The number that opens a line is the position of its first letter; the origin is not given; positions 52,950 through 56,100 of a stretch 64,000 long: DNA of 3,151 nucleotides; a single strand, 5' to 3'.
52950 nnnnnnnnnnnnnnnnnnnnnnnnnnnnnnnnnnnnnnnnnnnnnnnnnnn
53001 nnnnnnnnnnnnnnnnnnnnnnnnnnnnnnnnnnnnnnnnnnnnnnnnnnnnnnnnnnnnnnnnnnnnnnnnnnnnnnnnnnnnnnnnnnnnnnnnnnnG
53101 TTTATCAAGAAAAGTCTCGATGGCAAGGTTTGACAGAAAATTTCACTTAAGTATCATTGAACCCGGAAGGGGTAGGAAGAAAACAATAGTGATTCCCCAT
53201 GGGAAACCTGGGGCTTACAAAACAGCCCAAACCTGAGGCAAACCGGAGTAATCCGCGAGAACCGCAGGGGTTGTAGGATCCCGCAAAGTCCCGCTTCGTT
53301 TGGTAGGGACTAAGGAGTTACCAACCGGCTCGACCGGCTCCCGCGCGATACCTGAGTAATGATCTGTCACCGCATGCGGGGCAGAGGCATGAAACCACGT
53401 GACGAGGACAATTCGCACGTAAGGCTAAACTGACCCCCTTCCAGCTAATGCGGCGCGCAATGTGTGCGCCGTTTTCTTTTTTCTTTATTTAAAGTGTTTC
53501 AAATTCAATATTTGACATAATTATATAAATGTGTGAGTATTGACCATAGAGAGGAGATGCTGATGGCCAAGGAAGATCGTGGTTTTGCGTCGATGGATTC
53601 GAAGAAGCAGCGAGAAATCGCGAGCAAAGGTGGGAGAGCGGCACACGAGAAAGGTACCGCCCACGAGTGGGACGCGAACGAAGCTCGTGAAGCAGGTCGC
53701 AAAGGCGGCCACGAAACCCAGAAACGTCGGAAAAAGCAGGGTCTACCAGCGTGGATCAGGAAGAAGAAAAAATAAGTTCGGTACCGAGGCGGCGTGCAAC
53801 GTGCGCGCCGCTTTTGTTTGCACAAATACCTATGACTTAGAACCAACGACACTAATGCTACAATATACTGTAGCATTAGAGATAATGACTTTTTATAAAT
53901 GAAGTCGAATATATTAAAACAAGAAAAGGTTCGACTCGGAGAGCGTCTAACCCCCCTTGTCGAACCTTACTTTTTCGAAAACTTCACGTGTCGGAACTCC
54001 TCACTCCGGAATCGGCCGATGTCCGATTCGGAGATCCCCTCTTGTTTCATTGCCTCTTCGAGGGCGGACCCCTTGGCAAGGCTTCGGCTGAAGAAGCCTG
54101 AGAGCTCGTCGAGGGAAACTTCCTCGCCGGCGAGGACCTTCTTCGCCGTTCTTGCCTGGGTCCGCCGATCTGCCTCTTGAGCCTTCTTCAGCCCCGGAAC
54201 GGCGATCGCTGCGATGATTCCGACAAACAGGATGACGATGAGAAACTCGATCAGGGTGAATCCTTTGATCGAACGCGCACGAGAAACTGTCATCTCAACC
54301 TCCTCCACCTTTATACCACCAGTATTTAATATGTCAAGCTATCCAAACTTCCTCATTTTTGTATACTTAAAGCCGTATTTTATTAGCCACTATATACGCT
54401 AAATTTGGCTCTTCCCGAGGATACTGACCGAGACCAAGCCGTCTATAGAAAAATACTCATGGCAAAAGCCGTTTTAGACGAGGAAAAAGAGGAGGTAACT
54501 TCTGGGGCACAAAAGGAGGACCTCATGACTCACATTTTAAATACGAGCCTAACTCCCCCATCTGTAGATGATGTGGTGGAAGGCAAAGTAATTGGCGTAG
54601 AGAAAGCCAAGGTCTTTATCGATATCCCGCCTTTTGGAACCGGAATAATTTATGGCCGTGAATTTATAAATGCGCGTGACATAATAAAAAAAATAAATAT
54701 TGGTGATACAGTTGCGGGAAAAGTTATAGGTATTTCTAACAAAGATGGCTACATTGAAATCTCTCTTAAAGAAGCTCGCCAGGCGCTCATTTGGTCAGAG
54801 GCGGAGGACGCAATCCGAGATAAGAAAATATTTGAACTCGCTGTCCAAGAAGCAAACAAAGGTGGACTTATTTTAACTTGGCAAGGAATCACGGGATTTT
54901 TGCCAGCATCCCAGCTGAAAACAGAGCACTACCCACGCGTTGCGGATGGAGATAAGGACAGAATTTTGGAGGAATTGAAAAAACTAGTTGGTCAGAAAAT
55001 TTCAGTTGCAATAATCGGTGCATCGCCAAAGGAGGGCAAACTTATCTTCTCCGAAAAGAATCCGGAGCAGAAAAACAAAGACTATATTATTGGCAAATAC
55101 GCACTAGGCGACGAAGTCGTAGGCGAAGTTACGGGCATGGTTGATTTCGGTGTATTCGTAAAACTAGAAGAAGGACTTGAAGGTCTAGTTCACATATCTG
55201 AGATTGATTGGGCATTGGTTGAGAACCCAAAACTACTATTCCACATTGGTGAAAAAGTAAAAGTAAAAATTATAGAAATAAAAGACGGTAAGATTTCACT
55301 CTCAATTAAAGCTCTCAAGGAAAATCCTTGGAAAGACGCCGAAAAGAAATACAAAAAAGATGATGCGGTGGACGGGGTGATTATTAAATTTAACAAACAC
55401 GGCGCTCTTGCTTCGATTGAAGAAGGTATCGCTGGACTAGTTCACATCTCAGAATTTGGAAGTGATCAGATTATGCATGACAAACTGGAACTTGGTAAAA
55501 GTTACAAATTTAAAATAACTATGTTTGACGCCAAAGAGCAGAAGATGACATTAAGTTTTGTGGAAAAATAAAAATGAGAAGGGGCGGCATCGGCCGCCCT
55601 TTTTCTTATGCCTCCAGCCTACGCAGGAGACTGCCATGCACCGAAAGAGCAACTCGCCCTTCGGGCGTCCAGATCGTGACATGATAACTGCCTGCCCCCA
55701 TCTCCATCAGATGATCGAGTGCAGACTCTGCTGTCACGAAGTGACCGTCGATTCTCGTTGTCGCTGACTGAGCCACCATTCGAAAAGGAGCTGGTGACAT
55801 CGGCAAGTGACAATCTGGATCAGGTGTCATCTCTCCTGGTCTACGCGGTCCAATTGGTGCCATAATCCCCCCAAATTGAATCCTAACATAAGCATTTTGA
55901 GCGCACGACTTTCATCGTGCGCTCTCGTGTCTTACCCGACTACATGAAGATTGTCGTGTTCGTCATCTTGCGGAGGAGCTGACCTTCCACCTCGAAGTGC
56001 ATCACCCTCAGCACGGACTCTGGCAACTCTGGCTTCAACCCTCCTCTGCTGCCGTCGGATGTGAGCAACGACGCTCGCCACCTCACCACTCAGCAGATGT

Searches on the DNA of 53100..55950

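Call 86: search_rna_families(source=window, start=53100, end=55950, threshold=evalue, max_evalue=5, show_alignments=3)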
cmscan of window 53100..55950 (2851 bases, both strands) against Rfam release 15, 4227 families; matches with E-value up to 5: 6.
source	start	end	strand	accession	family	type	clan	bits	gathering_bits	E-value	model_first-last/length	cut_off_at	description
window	55499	55607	+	RF02376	antisense_SR1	Gene; sRNA;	-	26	45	0.025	1-210/210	no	SR1 sRNA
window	55577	55611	+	RF00489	ctRNA_p42d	Gene; antisense;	-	24.9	50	0.021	1-46/46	no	ctRNA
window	55465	55608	+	RF01673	PhrS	Gene; sRNA;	-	21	37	0.021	1-212/212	no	PhrS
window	53783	53924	-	RF01819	RsaD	Gene; sRNA;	-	18.3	50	4.1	1-189/189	no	RNA Staph. aureus D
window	55574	55714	-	RF00166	PrrB_RsmZ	Gene; sRNA;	CL00106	15.7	44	1.4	1-133/133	no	PrrB/RsmZ RNA family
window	55483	55605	+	RF00084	CsrC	Gene; sRNA;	CL00106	11.6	61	2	113-244/255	no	CsrC RNA family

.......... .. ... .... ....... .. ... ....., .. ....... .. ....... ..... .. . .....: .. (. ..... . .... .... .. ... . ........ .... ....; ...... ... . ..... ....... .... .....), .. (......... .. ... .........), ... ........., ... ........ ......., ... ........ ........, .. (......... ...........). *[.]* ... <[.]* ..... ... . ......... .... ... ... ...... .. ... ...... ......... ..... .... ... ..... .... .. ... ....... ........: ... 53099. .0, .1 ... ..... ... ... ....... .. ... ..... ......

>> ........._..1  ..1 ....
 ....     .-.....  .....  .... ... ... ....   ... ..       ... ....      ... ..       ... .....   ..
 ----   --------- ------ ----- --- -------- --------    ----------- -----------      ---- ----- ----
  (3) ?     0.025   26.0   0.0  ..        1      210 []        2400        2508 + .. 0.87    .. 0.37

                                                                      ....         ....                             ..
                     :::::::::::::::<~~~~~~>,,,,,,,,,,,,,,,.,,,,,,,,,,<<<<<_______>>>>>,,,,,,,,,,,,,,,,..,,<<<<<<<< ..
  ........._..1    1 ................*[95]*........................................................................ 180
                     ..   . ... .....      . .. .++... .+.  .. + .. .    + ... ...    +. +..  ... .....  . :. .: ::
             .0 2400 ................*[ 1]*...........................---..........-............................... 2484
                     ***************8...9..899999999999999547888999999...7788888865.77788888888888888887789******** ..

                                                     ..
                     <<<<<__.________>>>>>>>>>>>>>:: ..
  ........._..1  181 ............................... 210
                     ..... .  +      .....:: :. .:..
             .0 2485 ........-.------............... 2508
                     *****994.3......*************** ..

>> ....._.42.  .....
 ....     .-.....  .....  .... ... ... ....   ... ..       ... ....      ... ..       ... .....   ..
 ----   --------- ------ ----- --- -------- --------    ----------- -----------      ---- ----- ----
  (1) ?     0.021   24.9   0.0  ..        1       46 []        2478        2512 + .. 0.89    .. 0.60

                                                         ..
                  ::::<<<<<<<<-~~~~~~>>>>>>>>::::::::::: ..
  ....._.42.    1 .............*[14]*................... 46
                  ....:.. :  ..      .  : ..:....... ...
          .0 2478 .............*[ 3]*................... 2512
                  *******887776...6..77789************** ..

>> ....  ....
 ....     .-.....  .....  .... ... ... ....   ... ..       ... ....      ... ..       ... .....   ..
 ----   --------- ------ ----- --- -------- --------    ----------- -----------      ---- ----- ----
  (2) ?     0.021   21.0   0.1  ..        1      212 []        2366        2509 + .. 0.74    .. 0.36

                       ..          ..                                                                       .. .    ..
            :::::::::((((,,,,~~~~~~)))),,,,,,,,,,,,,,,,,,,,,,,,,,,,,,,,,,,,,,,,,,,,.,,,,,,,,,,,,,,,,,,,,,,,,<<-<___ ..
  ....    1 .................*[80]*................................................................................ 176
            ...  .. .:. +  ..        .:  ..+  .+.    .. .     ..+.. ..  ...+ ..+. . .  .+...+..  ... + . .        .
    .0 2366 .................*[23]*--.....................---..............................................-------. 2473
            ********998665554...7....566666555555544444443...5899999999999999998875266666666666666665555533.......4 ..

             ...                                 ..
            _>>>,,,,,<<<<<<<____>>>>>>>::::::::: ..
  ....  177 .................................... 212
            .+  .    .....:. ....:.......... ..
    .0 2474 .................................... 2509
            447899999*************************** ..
